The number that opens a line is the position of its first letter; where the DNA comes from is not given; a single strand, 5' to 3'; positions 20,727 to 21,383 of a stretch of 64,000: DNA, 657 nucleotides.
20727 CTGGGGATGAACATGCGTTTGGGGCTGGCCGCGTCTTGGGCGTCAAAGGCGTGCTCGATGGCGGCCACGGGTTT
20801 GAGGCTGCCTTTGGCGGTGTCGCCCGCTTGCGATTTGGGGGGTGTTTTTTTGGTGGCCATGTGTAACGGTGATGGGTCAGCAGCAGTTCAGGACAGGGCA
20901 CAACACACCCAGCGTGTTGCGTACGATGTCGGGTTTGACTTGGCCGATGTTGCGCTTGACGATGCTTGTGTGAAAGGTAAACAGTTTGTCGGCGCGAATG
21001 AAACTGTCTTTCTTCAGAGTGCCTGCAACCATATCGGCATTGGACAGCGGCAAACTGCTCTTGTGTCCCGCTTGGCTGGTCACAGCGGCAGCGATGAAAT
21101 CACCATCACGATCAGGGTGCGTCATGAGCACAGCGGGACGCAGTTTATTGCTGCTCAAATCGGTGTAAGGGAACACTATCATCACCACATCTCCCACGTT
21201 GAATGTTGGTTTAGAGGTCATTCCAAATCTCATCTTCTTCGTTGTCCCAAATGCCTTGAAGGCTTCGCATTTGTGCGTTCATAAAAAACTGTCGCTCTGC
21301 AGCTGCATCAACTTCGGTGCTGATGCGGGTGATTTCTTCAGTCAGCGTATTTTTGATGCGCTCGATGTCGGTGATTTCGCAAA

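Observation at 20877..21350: Orphan MazF/PemK-fold toxin gene overlapping the 3' end of res; Res ends in an acidic, Trp-containing tail that looks like an antitoxin C-terminus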

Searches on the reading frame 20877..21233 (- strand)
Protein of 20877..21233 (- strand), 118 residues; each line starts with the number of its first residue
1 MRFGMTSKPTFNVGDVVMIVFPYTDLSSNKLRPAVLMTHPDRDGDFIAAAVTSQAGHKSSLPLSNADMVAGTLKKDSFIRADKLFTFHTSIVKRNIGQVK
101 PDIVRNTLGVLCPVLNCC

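Call 3: search_protein_families(library=pfam, proteins=[window:20877-21233:-], max_evalue=0.01)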
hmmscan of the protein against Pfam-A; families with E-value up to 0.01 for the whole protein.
window:20877-21233:- (118 aa): 1 family
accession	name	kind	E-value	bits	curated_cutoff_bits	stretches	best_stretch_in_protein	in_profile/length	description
PF02452.23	PemK_toxin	-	1.7e-07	31.9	23.1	1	13-112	2-106/109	PemK-like, MazF-like toxin of type II toxin-antitoxin system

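Call 4: search_protein_families(library=ncbifam, proteins=[window:20877-21233:-], max_evalue=0.01)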
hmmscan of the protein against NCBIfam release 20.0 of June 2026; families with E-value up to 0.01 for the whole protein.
window:20877-21233:- (118 aa): 0 families

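Call 6: search_protein_families(library=padloc, proteins=[window:20877-21233:-], max_evalue=0.01)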
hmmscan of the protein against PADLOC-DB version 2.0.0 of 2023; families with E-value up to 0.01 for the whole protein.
window:20877-21233:- (118 aa): 0 families

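Call 7: find_homologous_proteins(query=window:20877-21233:-, max_evalue=0.001)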
Query window:20877-21233:- (118 aa): 21 proteins with E <= 0.001 among 25 candidates.
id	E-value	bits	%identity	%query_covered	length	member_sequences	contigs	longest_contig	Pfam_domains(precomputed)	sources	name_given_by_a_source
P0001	1.1e-62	227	90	97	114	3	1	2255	PF02452.24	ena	-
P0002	1.5e-62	226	90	97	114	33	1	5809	PF02452.24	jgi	jgi:mRNA interferase MazF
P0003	6.2e-58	211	85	96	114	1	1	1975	PF02452.24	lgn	-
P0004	4.9e-53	196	89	86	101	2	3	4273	PF02452.24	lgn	-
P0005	5.5e-42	160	70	89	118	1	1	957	PF02452.24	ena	-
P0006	5.1e-40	154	61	97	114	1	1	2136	PF02452.24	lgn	-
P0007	8.6e-40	153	63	96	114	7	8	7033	PF02452.24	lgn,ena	-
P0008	1.2e-39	153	63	97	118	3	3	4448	PF02452.24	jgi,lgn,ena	-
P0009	1.8e-38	149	63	96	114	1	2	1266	PF02452.24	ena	-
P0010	2.9e-38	148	63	96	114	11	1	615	PF02452.24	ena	-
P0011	3.0e-38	148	60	96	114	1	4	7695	PF02452.24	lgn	-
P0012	3.8e-38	148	63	96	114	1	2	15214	PF02452.24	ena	-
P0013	3.9e-38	148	63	96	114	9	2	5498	PF02452.24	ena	-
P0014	7.2e-38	147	61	96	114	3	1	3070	PF02452.24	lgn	-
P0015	1.9e-37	145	60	96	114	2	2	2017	PF02452.24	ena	-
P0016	1.9e-37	145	60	96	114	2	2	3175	PF02452.24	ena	-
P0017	4.2e-37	144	59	96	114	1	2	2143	PF02452.24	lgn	-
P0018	4.3e-37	144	60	96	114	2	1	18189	PF02452.24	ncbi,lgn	-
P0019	2.8e-36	142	60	90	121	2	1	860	PF02452.24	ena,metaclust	metaclust:\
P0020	6.2e-34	134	59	88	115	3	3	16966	PF02452.24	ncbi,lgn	-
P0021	1.6e-33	133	60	86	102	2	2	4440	PF02452.24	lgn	-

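Call 8: find_encoding_contigs(protein=P0018, flank=10000, max_places=4)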
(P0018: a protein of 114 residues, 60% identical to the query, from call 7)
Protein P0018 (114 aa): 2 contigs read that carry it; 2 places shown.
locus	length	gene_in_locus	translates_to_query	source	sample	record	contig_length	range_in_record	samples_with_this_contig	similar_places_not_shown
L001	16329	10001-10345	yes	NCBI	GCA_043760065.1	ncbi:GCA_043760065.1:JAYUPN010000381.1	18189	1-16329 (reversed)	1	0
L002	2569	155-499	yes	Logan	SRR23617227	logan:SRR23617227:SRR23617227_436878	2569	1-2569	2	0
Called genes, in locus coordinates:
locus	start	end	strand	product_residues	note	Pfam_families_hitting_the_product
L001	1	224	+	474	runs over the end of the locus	PF01262:AlaDh_PNT_C (faint), PF01488:Shikimate_DH (faint), PF02254:TrkA_N, PF03435:Sacchrp_dh_NADP (weak), PF03807:F420_oxidored (weak), PF13241:NAD_binding_7 (weak), PF02080:TrkA_C, PF02254:TrkA_N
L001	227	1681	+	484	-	PF02386:TrkH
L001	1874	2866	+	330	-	PF03401:TctC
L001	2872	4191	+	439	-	PF00890:FAD_binding_2 (weak), PF01134:GIDA (weak), PF01494:FAD_binding_3 (weak), PF07992:Pyr_redox_2 (weak), PF12831:FAD_oxidored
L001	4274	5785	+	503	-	PF01425:Amidase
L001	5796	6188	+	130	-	PF00581:Rhodanese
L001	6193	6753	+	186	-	PF05163:DinB, PF12867:DinB_2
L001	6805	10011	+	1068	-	PF04851:ResIII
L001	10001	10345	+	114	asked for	PF02452:PemK_toxin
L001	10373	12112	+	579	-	PF02463:SMC_N (faint), PF13175:AAA_15, PF13476:AAA_23 (weak), PF13304:AAA_21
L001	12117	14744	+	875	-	PF01555:N6_N4_Mtase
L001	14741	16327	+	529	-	?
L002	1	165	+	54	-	?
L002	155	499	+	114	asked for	PF02452:PemK_toxin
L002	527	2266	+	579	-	PF02463:SMC_N (faint), PF13175:AAA_15, PF13476:AAA_23 (weak), PF13304:AAA_21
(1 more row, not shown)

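Call 9: find_encoding_contigs(protein=P0020, flank=10000, max_places=4)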
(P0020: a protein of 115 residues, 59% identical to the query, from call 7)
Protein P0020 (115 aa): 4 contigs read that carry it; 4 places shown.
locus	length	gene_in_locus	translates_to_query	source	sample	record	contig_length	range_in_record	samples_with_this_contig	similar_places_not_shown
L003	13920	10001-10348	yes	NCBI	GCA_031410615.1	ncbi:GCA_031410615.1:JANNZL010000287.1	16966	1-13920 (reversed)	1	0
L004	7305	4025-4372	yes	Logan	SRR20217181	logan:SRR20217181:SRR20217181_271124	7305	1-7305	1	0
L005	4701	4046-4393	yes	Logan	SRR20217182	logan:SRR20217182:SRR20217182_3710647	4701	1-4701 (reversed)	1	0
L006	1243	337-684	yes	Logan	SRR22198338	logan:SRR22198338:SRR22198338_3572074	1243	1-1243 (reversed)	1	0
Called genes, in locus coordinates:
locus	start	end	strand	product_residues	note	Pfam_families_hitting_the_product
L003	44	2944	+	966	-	-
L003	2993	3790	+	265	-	-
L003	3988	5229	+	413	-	PF08450:SGL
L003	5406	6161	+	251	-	PF00440:TetR_N, PF21306:TetR_C_40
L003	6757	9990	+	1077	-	PF04851:ResIII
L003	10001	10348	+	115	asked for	PF02452:PemK_toxin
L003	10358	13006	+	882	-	PF01555:N6_N4_Mtase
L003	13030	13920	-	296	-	?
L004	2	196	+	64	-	?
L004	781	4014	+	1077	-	PF04851:ResIII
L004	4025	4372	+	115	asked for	PF02452:PemK_toxin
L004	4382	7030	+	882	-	PF01555:N6_N4_Mtase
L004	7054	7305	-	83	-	?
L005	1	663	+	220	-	?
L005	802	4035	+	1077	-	PF04851:ResIII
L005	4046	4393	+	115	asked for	PF02452:PemK_toxin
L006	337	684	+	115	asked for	PF02452:PemK_toxin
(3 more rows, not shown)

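Call 10: find_encoding_contigs(protein=P0012, flank=10000, max_places=4)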
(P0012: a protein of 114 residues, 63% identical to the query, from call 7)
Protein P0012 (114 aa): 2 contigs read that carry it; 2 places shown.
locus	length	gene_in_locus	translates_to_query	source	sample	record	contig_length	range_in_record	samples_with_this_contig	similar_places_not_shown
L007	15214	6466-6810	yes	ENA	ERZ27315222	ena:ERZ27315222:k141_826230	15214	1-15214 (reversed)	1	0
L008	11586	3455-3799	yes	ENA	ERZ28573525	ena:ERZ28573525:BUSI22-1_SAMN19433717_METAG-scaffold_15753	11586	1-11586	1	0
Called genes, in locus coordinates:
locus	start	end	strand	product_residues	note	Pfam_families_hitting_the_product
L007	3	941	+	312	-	?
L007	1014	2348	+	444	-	PF00890:FAD_binding_2 (weak), PF12831:FAD_oxidored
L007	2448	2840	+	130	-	PF00581:Rhodanese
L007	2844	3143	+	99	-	PF05163:DinB (weak)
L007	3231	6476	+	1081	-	PF04851:ResIII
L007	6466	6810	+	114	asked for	PF02452:PemK_toxin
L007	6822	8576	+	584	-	PF02463:SMC_N (faint), PF13175:AAA_15, PF13476:AAA_23 (weak), PF13175:AAA_15 (weak), PF13304:AAA_21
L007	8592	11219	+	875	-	PF01170:UPF0020 (faint), PF01555:N6_N4_Mtase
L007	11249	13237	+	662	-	PF02810:SEC-C, PF14559:TPR_19 (faint)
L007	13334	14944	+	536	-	PF01039:Carboxyl_trans, PF03255:ACCA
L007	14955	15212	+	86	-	?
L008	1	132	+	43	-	?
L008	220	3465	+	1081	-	PF04851:ResIII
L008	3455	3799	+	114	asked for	PF02452:PemK_toxin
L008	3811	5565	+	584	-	PF02463:SMC_N (faint), PF13175:AAA_15, PF13476:AAA_23 (weak), PF13175:AAA_15 (weak), PF13304:AAA_21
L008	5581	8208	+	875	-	PF01170:UPF0020 (faint), PF01555:N6_N4_Mtase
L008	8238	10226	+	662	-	PF02810:SEC-C, PF14559:TPR_19 (faint)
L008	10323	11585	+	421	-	?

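Call 25: search_protein_families(library=pfam, alignment_id=A3, max_evalue=0.001)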
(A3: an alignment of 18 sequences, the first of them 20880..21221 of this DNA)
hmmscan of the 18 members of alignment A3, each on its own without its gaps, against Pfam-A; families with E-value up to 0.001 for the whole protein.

A. member 1, window:20880-21221:- (114 aa): 1 family
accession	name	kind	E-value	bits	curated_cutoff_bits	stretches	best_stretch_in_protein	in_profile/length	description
PF02452.23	PemK_toxin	-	1.5e-07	32.1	23.1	1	9-108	2-106/109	PemK-like, MazF-like toxin of type II toxin-antitoxin system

B. families by the number of members that match (of 18 scanned): 1 family
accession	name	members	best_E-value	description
PF02452.23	PemK_toxin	18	2.4e-15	PemK-like, MazF-like toxin of type II toxin-antitoxin system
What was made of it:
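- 20877..21221 (-): PemK/MazF-fold toxin gene, 114 aa plus stop. An alternative upstream ATG at 21233 would give 118 aa. Pfam PF02452 matches (calls 3, 25).
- Checked: It matches Pfam PemK_toxin at 32 bits against a cut-off of 23.1 (calls 3, 25).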

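Call 29: search_solved_structures(query=A3, max_evalue=0.01, show_alignments=2)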
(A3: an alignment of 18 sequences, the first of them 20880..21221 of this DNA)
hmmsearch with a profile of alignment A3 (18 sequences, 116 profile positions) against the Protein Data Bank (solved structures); distinct sequences matched with E-value up to 0.01: 13.
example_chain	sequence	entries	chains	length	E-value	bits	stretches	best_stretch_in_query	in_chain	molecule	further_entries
4mzm_A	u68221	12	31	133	2.4e-05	27.2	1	9-114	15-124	mRNA interferase MazF | MazF mRNA interferase | Endoribonuclease MazF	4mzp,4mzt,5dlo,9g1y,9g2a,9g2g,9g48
2mf2_A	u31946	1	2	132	2.4e-05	27.2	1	9-114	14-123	mRNA interferase MazF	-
4of1_A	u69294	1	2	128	4e-05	26.5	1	11-114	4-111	mRNA interferase MazF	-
5hk3_A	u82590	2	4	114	7.1e-05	25.7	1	24-109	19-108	Endoribonuclease MazF6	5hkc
5hk0_A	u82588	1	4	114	0.00018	24.4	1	24-109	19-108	Endoribonuclease MazF6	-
8zws_A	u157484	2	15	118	0.00019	24.3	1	24-109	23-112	Endoribonuclease MazF6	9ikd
4mdx_A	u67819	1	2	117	0.0014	21.5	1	10-110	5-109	mRNA interferase EndoA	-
4me7_A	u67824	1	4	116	0.0018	21.2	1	20-110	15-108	mRNA interferase EndoA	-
1ne8_A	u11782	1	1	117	0.0018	21.2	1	20-110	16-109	conserved hypothetical protein YDCE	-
7bxy_A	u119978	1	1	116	0.0056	19.6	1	20-114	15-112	mRNA interferase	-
4hke_A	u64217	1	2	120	0.0063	19.4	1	20-114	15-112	Addiction module toxin component PemK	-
7d28_A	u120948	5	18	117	0.0074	19.2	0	5-111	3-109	Endoribonuclease MazF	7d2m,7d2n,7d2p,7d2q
7dhp_A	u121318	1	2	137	0.0078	19.1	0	3-110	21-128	Endoribonuclease MazF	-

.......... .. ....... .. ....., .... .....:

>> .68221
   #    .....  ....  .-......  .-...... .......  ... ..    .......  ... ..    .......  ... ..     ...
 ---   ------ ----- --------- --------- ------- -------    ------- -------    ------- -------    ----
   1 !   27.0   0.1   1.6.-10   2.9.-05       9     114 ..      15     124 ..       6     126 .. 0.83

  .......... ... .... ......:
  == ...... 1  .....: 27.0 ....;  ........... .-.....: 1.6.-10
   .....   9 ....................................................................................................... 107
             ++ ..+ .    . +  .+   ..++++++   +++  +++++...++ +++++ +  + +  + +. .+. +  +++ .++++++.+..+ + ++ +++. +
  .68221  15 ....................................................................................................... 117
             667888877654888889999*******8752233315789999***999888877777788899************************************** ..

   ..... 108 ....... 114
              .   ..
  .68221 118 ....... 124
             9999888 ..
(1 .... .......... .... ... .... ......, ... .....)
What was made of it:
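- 20877..21221 (-): A PDB profile search finds S. aureus MazF at 2.4e-5 (call 29).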

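Call 70: predict_structure(alignment_id=A10)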
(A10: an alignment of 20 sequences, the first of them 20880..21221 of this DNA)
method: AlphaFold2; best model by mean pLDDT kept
length: 114 residues; sequences in the alignment: 20
mean_pLDDT: 78.5   pTM: 0.73
mean pLDDT of the five models: 78.5, 68.4, 67.1, 58.6, 46.1
residues with pLDDT >= 90: 25; 70-90: 53; 50-70: 34; < 50: 2
segments of 3 or more residues with pLDDT < 50: none
pLDDT, mean of each block of 10 residues (from residue 1): 70 78 70 92 86 58 66 81 90 88 86 76
secondary structure, 60 per line:
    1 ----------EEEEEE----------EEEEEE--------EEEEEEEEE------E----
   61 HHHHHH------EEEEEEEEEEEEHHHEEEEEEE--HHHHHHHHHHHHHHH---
elements in order: E11-16 E27-32 E41-49 H61-66 E73-84 E88-94 H97-111

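Call 74: fold_search(model_id=the predicted structure, library=pdb)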
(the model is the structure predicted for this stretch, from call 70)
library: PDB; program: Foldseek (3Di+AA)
matches with E <= 10: 518; with E <= 0.001: 60
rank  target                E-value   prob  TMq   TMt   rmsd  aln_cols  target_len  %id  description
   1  4mzp_A                1.2e-05  1.00  0.65  0.65   6.4       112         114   20  MazF from S. aureus crystal form III, C2221, 2.7 A (released 2014-05-21)
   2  4mzp_B                1.6e-05  1.00  0.66  0.65   6.3       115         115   20  MazF from S. aureus crystal form III, C2221, 2.7 A (released 2014-05-21)
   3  9g7k_E                2.8e-05  1.00  0.68  0.67   5.8       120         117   19  Staphylococcus aureus MazF in complex with Nanobody 12 (released 2024-07-31)
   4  9g7k_A                3.4e-05  1.00  0.67  0.65   5.8       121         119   21  Staphylococcus aureus MazF in complex with Nanobody 12 (released 2024-07-31)
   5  9g7k_B                3.4e-05  1.00  0.66  0.63   6.2       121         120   19  Staphylococcus aureus MazF in complex with Nanobody 12 (released 2024-07-31)
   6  4me7_C                3.4e-05  1.00  0.64  0.66   6.6       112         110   19  Crystal structure of Bacillus subtilis toxin MazF in complex with cognate antitoxin MazE (released 2013-10-23)
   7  4hke_A                4.6e-05  1.00  0.63  0.60   6.4       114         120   20  Crystal Structure of MoxT of Bacillus anthracis (released 2013-11-13)
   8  4mzp_C                4.9e-05  1.00  0.65  0.65   6.3       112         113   20  MazF from S. aureus crystal form III, C2221, 2.7 A (released 2014-05-21)
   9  5hkc_B                5.5e-05  1.00  0.67  0.68   6.8       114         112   18  Crystal structure of M. tuberculosis MazF-mt3 T52D-F62D mutant in complex with 8-mer RNA (released 2017-01-18)
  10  4me7_B                5.8e-05  1.00  0.63  0.67   6.5       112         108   21  Crystal structure of Bacillus subtilis toxin MazF in complex with cognate antitoxin MazE (released 2013-10-23)
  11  4mzp_E                6.6e-05  1.00  0.65  0.67   5.6       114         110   20  MazF from S. aureus crystal form III, C2221, 2.7 A (released 2014-05-21)
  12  4mdx_A                7.0e-05  1.00  0.64  0.63   6.5       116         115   20  Crystal structure of Bacillus subtilis MazF in complex with RNA (released 2013-10-23)
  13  9g1y_B                7.4e-05  1.00  0.65  0.64   5.8       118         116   20  Staphycoccus aureus MazF in complex with Nabobody 3 (released 2024-07-24)
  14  1ne8                  8.9e-05  1.00  0.63  0.62   6.5       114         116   20  YDCE protein from Bacillus subtilis (released 2003-01-14)
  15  4mzm_A                8.9e-05  1.00  0.61  0.60   6.1       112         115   20  MazF from S. aureus crystal form I, P212121, 2.1 A (released 2014-05-28)
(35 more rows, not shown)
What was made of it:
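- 20877..21221 (-): Foldseek top hits are all MazF (call 74).
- On PemK/MazF toxin family (Pfam PF02452): All top 50 Foldseek PDB hits are MazF, with TM 0.6-0.68 (calls 70, 74).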

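Call 84: search_dna_similar(query=window:20880-21221:-, collection=plasmids, mode=protein, max_evalue=0.001, max_rows=15)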
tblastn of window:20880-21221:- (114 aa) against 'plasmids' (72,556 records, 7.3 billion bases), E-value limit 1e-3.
Records with a match: 16; places in all: 16; records where one place covers at least 80% of the query: 12.
Best place of each record, by identity: <60% 16.
By first word of the organism name: Roseomonas 9; Leptospira 2; Nostoc 1; Phyllobacterium 1; Methanohalobium 1; Brevundimonas 1; Alicyclobacillus 1.
By predicted mobility (MOB-suite, as given by PLSDB): non-mobilizable 15; conjugative 1.
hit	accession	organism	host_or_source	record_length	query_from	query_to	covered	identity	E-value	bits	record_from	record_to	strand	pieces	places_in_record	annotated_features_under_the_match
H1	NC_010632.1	Nostoc punctiforme PCC 73102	-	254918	3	104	89%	35.0%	3e-11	66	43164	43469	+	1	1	DUF2281 domain-containing protein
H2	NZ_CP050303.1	Phyllobacterium sp. 628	Oxytropis pumilio,cell culture,root ...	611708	5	102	86%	34.3%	4e-4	45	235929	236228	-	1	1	type II toxin-antitoxin system PemK/MazF family toxin | type II toxin-antitoxin system PrlF family antitoxin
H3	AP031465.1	Roseomonas mucosa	Homo sapiens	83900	2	98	85%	34.6%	2e-6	52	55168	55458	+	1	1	hypothetical protein (x2)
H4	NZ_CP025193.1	Roseomonas mucosa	Homo sapiens,clinical, human skin, ...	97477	2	98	85%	34.6%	2e-6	52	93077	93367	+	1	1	type II toxin-antitoxin system PemK/MazF family toxin | hypothetical protein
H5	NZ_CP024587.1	Roseomonas sp. FDAARGOS_362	Homo sapiens,peripheral Blood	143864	2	98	85%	34.6%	2e-6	52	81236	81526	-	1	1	type II toxin-antitoxin system PemK/MazF family toxin | hypothetical protein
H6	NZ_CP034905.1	Roseomonas mucosa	Homo sapiens,tissue sample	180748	2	98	85%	34.6%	2e-6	52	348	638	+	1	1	type II toxin-antitoxin system PemK/MazF family toxin | hypothetical protein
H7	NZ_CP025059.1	Roseomonas mucosa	Homo sapiens,Clinical, healthy, human ...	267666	2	98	85%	34.6%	2e-6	52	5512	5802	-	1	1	type II toxin-antitoxin system PemK/MazF family toxin | hypothetical protein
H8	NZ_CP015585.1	Roseomonas gilardii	Purified bacterial strains from deep ...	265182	2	98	85%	34.6%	2e-6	52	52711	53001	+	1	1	type II toxin-antitoxin system PemK/MazF family toxin | hypothetical protein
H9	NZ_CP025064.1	Roseomonas mucosa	Homo sapiens,Clinical, healthy, human ...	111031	7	100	82%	35.6%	7e-7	53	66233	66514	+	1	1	type II toxin-antitoxin system PemK/MazF family toxin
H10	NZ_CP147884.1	Roseomonas mucosa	cell culture,Styx glacier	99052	2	98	85%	33.7%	8e-6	50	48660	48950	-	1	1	type II toxin-antitoxin system PemK/MazF family toxin | hypothetical protein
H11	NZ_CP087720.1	Roseomonas sp. OT10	single cell,human skin swab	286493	7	94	77%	36.8%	3e-6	51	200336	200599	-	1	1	type II toxin-antitoxin system PemK/MazF family toxin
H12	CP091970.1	Leptospira noguchii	Amphibia,Cell culture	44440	1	97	85%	33.0%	4e-5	48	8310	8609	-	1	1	type II toxin-antitoxin system PemK/MazF family toxin | toxin-antitoxin system, antitoxin component, Xre family protein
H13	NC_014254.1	Methanohalobium evestigatum Z-7303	-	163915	10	98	78%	35.6%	2e-8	57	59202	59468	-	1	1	type II toxin-antitoxin system PemK/MazF family toxin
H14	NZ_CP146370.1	Brevundimonas olei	Verticillium dahliae,cell ...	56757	7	105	87%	30.6%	5e-4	45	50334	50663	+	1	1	type II toxin-antitoxin system PemK/MazF family toxin | AbrB/MazE/SpoVT family DNA-binding domain-containing protein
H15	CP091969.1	Leptospira noguchii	Amphibia,Cell culture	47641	7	97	80%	32.0%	5e-4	45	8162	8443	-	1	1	none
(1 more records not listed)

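Call 85: get_annotated_region(hit=H1, flank=1200)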
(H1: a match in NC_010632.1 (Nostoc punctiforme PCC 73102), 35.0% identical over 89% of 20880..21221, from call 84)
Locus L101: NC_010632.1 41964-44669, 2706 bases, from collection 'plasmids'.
description: Nostoc punctiforme PCC 73102 plasmid pNPUN02, complete sequence
organism: Nostoc punctiforme PCC 73102 (NCBI taxid 63737)
taxonomy: Bacteria; Cyanobacteriota; Cyanophyceae; Nostocales; Nostocaceae; Nostoc; Nostoc punctiforme; Nostoc punctiforme PCC 73102
host: -; source: -; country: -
typing (MOB-suite, as given by PLSDB): conjugative; replicon rep_cluster_317; relaxase MOBV; mating-pair formation MPF_T
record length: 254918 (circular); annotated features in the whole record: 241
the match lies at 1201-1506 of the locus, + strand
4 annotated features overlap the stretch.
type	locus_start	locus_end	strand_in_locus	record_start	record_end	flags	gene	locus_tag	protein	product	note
CDS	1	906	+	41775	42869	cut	-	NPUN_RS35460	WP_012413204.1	cyclic nucleotide-binding domain-containing protein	-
CDS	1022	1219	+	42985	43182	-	-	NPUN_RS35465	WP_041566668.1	DUF2281 domain-containing protein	-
CDS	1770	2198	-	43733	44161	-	-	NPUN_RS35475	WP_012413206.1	type II toxin-antitoxin system VapC family toxin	-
CDS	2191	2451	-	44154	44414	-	-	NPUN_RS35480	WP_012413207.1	YlcI/YnfO family protein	-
